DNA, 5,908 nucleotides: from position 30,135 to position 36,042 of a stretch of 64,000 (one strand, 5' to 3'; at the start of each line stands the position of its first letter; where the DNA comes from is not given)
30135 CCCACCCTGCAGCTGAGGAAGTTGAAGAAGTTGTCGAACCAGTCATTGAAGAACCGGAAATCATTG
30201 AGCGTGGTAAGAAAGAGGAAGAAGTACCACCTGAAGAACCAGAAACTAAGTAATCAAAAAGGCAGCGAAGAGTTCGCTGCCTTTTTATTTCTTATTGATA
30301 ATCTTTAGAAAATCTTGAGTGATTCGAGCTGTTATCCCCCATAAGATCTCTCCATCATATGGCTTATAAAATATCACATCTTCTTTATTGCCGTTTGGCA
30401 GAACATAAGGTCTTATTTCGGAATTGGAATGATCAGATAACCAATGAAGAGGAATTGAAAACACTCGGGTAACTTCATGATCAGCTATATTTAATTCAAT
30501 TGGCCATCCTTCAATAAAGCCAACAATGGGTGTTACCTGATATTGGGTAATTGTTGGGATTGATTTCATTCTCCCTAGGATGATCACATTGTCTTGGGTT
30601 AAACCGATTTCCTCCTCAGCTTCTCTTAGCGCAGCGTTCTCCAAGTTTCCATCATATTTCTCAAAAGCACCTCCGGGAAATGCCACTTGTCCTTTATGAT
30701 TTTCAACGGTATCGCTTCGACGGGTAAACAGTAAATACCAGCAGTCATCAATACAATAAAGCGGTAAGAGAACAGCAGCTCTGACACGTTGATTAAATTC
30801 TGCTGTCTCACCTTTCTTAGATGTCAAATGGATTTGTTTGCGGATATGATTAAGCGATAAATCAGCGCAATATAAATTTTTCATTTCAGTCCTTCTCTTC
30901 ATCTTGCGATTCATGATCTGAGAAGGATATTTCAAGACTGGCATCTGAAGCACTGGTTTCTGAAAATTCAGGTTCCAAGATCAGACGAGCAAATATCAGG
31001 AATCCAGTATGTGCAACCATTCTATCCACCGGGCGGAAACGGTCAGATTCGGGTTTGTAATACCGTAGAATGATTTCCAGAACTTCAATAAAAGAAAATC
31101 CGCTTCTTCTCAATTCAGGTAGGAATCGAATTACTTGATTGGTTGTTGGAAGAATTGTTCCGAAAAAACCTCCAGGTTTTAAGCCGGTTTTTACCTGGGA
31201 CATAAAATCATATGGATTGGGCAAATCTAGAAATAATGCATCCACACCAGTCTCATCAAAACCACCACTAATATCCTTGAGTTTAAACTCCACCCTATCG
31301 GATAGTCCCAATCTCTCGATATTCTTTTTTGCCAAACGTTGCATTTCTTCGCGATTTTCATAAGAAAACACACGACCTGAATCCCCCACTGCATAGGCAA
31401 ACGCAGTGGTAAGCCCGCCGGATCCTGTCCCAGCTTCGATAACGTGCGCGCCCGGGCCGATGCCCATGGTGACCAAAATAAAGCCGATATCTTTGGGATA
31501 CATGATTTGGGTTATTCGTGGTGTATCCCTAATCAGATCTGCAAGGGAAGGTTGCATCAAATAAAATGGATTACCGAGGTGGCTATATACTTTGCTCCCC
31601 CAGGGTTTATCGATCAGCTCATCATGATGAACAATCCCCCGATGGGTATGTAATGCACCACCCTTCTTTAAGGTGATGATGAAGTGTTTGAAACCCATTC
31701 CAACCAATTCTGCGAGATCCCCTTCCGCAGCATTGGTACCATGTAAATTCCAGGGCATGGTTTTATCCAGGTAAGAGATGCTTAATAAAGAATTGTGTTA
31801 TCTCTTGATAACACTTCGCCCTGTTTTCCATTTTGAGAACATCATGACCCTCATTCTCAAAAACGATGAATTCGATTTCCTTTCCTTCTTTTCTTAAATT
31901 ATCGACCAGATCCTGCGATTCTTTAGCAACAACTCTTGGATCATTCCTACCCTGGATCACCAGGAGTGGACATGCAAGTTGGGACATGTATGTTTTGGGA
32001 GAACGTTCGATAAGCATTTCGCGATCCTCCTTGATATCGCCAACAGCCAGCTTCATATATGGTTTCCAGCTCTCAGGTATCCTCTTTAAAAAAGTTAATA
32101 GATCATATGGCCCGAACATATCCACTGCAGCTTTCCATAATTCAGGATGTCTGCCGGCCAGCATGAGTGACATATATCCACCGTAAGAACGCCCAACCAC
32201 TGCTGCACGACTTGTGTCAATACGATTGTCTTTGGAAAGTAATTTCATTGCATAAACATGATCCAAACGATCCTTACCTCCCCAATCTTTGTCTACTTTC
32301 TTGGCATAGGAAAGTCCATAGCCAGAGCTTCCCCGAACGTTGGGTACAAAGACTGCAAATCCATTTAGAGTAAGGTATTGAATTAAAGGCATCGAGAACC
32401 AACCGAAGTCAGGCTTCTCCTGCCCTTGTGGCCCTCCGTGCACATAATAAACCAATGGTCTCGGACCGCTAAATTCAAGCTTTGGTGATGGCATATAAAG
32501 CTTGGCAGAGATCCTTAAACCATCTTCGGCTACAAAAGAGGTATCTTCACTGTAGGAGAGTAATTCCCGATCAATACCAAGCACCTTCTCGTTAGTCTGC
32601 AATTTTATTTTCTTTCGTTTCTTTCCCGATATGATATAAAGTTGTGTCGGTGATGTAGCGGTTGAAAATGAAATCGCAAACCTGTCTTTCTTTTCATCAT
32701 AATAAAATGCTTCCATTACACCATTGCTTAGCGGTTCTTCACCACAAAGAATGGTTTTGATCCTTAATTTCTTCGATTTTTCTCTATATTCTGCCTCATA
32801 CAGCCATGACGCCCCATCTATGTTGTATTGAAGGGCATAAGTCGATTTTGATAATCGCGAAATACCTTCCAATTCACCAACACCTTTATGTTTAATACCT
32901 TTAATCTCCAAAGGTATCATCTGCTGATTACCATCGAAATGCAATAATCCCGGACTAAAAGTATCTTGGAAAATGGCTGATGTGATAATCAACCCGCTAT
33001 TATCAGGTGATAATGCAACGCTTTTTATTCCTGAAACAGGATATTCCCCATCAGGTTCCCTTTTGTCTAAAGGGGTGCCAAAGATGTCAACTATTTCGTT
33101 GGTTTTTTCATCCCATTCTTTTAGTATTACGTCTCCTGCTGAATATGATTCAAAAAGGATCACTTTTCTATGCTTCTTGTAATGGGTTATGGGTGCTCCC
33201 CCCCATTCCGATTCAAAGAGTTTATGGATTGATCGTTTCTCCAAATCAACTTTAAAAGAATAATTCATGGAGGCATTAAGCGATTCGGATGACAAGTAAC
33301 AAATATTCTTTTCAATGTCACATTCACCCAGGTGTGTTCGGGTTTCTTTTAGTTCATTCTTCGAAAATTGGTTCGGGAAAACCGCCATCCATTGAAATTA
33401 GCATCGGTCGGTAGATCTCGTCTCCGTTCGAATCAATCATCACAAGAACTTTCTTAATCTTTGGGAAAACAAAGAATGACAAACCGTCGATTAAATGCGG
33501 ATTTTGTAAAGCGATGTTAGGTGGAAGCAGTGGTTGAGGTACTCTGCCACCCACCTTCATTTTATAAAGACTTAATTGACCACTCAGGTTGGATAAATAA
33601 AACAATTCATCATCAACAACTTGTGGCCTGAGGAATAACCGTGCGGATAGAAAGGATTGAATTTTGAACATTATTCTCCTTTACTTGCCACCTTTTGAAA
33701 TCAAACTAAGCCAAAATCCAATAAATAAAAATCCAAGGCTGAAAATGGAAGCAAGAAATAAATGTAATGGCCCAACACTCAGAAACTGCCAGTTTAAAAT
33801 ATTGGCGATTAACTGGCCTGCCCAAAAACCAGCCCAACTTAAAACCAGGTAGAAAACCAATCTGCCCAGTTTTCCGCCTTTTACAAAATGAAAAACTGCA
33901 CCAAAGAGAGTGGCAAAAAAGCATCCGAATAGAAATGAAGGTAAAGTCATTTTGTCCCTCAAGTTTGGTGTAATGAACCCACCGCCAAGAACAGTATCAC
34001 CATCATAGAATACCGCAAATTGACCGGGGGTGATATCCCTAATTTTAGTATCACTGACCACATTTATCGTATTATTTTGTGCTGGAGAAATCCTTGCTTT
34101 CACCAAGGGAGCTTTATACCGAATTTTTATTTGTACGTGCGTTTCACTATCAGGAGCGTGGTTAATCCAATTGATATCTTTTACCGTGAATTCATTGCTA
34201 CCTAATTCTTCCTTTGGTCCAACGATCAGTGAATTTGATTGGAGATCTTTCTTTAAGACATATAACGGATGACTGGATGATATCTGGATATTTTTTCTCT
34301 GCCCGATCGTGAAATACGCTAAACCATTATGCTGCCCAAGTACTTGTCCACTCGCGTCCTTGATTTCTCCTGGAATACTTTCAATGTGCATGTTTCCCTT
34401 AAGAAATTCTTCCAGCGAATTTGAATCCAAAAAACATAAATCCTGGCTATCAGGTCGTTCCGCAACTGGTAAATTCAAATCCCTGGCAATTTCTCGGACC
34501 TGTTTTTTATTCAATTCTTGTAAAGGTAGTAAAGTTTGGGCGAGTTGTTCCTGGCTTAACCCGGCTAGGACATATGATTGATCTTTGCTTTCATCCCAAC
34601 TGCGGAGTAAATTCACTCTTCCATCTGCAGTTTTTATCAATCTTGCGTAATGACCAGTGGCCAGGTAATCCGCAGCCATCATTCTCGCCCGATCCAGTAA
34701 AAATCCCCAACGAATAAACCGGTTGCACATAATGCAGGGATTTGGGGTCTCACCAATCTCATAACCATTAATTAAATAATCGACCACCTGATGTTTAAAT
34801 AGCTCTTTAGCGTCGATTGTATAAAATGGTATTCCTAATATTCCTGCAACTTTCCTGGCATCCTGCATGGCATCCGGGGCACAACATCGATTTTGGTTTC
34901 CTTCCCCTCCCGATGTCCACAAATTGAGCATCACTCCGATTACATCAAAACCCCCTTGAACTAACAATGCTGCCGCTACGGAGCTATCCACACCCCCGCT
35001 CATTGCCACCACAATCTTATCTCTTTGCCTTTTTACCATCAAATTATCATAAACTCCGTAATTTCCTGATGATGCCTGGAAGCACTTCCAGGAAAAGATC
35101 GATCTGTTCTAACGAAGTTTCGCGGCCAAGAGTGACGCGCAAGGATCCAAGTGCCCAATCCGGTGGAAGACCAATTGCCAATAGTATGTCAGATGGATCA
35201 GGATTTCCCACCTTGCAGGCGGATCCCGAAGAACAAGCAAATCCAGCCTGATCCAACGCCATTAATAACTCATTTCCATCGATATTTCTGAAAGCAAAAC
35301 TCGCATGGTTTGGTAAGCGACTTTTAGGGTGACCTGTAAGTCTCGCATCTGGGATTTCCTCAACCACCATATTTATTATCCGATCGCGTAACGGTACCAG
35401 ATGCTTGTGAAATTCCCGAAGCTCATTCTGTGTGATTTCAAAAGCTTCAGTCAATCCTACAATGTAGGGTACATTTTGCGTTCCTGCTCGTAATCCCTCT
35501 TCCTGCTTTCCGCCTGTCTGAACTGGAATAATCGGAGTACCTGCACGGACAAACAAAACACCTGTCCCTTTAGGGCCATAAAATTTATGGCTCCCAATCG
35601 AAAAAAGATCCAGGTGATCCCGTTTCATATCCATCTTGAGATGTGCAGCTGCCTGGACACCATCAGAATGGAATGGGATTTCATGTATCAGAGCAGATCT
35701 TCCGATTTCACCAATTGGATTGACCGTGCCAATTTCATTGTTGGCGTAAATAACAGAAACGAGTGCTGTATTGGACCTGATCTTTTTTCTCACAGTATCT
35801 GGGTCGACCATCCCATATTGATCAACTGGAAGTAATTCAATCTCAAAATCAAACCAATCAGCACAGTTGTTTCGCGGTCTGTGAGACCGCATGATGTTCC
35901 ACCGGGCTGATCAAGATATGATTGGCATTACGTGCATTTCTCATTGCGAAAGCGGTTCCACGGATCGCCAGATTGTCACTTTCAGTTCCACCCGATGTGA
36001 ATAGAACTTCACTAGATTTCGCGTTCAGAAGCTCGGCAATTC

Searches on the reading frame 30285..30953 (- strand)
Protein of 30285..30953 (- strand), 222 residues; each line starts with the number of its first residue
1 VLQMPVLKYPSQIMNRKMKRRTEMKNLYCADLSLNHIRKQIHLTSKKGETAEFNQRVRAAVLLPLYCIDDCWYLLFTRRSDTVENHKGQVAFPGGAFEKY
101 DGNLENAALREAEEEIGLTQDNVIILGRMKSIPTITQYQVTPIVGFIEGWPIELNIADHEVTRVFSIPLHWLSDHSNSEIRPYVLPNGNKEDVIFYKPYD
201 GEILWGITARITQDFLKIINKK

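Call 49: search_protein_families(library=pfam, proteins=[window:30285-30953:-], max_evalue=0.00001)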
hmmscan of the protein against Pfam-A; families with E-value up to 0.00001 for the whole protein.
window:30285-30953:- (222 aa): 1 family
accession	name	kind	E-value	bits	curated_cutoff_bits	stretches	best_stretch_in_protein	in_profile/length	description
PF00293.34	NUDIX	-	1.5e-11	44.9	21.1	1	74-176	17-122/134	NUDIX domain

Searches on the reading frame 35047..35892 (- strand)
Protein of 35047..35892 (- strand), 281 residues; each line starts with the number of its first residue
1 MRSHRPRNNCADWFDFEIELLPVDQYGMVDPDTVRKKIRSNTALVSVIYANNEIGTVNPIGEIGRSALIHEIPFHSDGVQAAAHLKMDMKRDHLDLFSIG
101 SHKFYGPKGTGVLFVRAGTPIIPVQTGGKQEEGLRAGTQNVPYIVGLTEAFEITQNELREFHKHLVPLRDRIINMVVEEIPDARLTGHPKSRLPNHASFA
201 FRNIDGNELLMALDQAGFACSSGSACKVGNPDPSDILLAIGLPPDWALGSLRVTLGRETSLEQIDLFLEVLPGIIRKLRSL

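Call 47: search_protein_families(library=pfam, proteins=[window:35047-35892:-], max_evalue=0.00001)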
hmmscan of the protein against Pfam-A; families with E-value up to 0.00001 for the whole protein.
window:35047-35892:- (281 aa): 1 family
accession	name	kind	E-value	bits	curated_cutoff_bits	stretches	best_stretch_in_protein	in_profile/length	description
PF00266.25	Aminotran_5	-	2.9e-44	152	21.5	1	16-267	114-371/371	Aminotransferase class-V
